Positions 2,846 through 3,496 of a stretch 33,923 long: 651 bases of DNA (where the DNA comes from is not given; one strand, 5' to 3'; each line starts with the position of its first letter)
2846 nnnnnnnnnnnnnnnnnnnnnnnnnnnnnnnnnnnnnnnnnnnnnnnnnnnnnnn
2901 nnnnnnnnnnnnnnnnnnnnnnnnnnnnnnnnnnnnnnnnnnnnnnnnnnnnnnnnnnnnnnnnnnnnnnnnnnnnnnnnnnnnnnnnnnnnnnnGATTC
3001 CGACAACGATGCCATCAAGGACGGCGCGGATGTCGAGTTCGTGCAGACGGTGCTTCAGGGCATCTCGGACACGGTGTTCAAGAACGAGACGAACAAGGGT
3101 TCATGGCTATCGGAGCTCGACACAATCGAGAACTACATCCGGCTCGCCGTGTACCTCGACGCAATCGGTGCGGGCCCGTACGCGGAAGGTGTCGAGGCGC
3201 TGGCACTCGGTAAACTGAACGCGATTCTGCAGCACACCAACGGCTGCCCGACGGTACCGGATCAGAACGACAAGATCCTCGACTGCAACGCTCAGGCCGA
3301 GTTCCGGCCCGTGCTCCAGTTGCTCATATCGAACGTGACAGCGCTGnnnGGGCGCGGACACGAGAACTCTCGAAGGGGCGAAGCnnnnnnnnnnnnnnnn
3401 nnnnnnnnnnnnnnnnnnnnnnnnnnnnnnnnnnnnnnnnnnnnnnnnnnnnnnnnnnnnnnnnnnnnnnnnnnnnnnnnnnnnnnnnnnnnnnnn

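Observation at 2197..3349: Distal secreted calcium-binding repeat protein carries the same operator, linking it to the glycan locus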

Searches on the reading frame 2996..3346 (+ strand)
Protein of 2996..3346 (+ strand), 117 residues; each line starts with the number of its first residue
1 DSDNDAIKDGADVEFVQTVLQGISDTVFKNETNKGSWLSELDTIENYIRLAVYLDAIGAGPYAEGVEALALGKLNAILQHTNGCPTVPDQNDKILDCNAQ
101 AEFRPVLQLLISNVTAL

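Call 15: find_related_loci(query=window:2996-3346:+, collection=genome_contigs, flank=10000)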
Query window:2996-3346:+ (117 aa) in genome_contigs; peptide patterns used: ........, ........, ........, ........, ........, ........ (x = any residue, [..] = any of these).
150 stretches matched a pattern, but none encodes a relative of the query by tblastn (E <= 1e-3).

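Call 32: find_homologous_proteins(query=A2, max_evalue=0.001)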
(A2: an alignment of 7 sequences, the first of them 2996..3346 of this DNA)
Query A2 (7 sequences) (117 aa, profile of the alignment): 12 proteins with E <= 0.001 among 5772 candidates.
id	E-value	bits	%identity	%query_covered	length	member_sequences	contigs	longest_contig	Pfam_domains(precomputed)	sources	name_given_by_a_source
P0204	7.5e-35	137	32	43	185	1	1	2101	PF17164.11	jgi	jgi:uncharacterized delta-60 repeat protein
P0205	9.9e-31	124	24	91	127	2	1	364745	-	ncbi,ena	-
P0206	1.9e-22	98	39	99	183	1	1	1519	PF18884.6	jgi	jgi:hypothetical protein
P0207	5.9e-20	90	35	99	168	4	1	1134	PF22888.2,PF18884.6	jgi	jgi:hypothetical protein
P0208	3.9e-19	87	28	97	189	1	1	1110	PF18884.6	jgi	jgi:hypothetical protein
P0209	7.8e-19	86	28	90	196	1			PF18884.6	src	-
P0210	4.3e-17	80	26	98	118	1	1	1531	-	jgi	-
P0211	1.3e-16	79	31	99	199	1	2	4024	-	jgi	jgi:hypothetical protein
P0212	1.5e-15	75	40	40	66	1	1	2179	-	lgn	-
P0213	6.2e-11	61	45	41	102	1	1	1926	-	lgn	-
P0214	1.2e-5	44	25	87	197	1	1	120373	PF18884.6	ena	-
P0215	3.4e-5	42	41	27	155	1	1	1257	-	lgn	-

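Call 34: search_protein_families(library=pfam, proteins=[window:2996-3346:+], max_evalue=5)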
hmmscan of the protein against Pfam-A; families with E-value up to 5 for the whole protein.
window:2996-3346:+ (117 aa): 0 families

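Call 73: search_protein_representatives(protein=window:2996-3346:+)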
Query: 117 residues. Proteins with E-value up to 0.001 (for the whole library): 134; up to 1e-10: 10; up to 1e-30: 0. The best 134 are listed.
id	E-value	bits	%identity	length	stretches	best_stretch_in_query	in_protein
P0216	2.5e-25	105.2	50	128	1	1-117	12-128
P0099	2.8e-25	105.1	35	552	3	1-113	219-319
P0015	1.2e-24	103.0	46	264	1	1-116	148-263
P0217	2.2e-24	102.2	50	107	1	12-116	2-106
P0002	4.7e-22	94.7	44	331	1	1-117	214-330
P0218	1.2e-14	70.9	43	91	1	36-117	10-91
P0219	2.4e-13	66.7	44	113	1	1-114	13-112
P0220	7.3e-13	65.1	44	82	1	39-116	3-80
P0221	2.2e-12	63.5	36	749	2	1-114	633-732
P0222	1.3e-11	61.0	44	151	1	1-113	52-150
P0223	4.6e-10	56.1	44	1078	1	1-115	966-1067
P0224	1.2e-09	54.8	41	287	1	1-116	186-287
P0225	4.6e-09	52.9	40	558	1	1-114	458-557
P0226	6.0e-09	52.5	43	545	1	1-114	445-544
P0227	6.2e-09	52.4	41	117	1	1-115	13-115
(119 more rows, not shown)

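Call 75: search_protein_families(library=pfam, alignment_id=A7, max_evalue=0.0001)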
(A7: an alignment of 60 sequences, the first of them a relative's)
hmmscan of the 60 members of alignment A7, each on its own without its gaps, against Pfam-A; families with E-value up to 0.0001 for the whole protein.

A. member 1, P0221 (749 aa): 2 families
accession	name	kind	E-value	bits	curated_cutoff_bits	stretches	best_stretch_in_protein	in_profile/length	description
PF25107.1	VWA7_N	-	1.4e-07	31.6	27.5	1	95-159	44-103/230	VWA7 N-terminal domain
PF18884.5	TSP3_bac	-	9.8e-07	29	25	0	487-508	1-22/22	Bacterial TSP3 repeat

B. families by the number of members that match (of 60 scanned): 35 families (the first 25 are shown)
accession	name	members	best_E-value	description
PF18884.5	TSP3_bac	43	1.6e-73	Bacterial TSP3 repeat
PF25107.1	VWA7_N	11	2e-12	VWA7 N-terminal domain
PF07676.18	PD40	6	1.5e-44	WD40-like Beta Propeller Repeat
PF00930.27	DPPIV_N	3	1.1e-14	Dipeptidyl peptidase IV (DPP IV) N-terminal region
PF02412.23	TSP_3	3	7.8e-10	Thrombospondin type 3 repeat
PF13620.12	CarboxypepD_reg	2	1.2e-13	Carboxypeptidase regulatory-like domain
PF22352.2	K319L-like_PKD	1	4.3e-32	K319L-like, PKD domain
PF18911.6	PKD_4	1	6.5e-27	PKD domain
PF17164.10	DUF5122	1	9e-26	Domain of unknown function (DUF5122) beta-propeller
PF01244.27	Peptidase_M19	1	5e-15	Membrane dipeptidase (Peptidase family M19)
PF15902.12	Sortilin-Vps10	1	2e-12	Sortilin, neurotensin receptor 3,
PF13699.11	eCIS_core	1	3.7e-12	eCIS core domain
PF17210.9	SdrD_B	1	9.8e-12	SdrD B-like domain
PF13855.12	LRR_8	1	1.9e-11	Leucine rich repeat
PF23598.1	LRR_14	1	4.6e-11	Leucine-rich repeat region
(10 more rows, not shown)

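Call 86: search_protein_families(library=pfam, alignment_id=A3, max_evalue=1)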
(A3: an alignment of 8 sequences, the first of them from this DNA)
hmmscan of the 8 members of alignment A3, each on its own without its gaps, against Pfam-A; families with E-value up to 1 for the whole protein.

A. member 1, seq(117 aa): 0 families

B. families by the number of members that match (of 8 scanned): 5 families
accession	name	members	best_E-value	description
PF22888.1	FIMAH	3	7.4e-07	FIMAH domain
PF18884.5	TSP3_bac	2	0.016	Bacterial TSP3 repeat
PF17989.7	ALP_N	1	0.018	Actin like proteins N terminal domain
PF10768.14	FliX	1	0.1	Class II flagellar assembly regulator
PF17505.7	DUF5437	1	0.15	Family of unknown function (DUF5437)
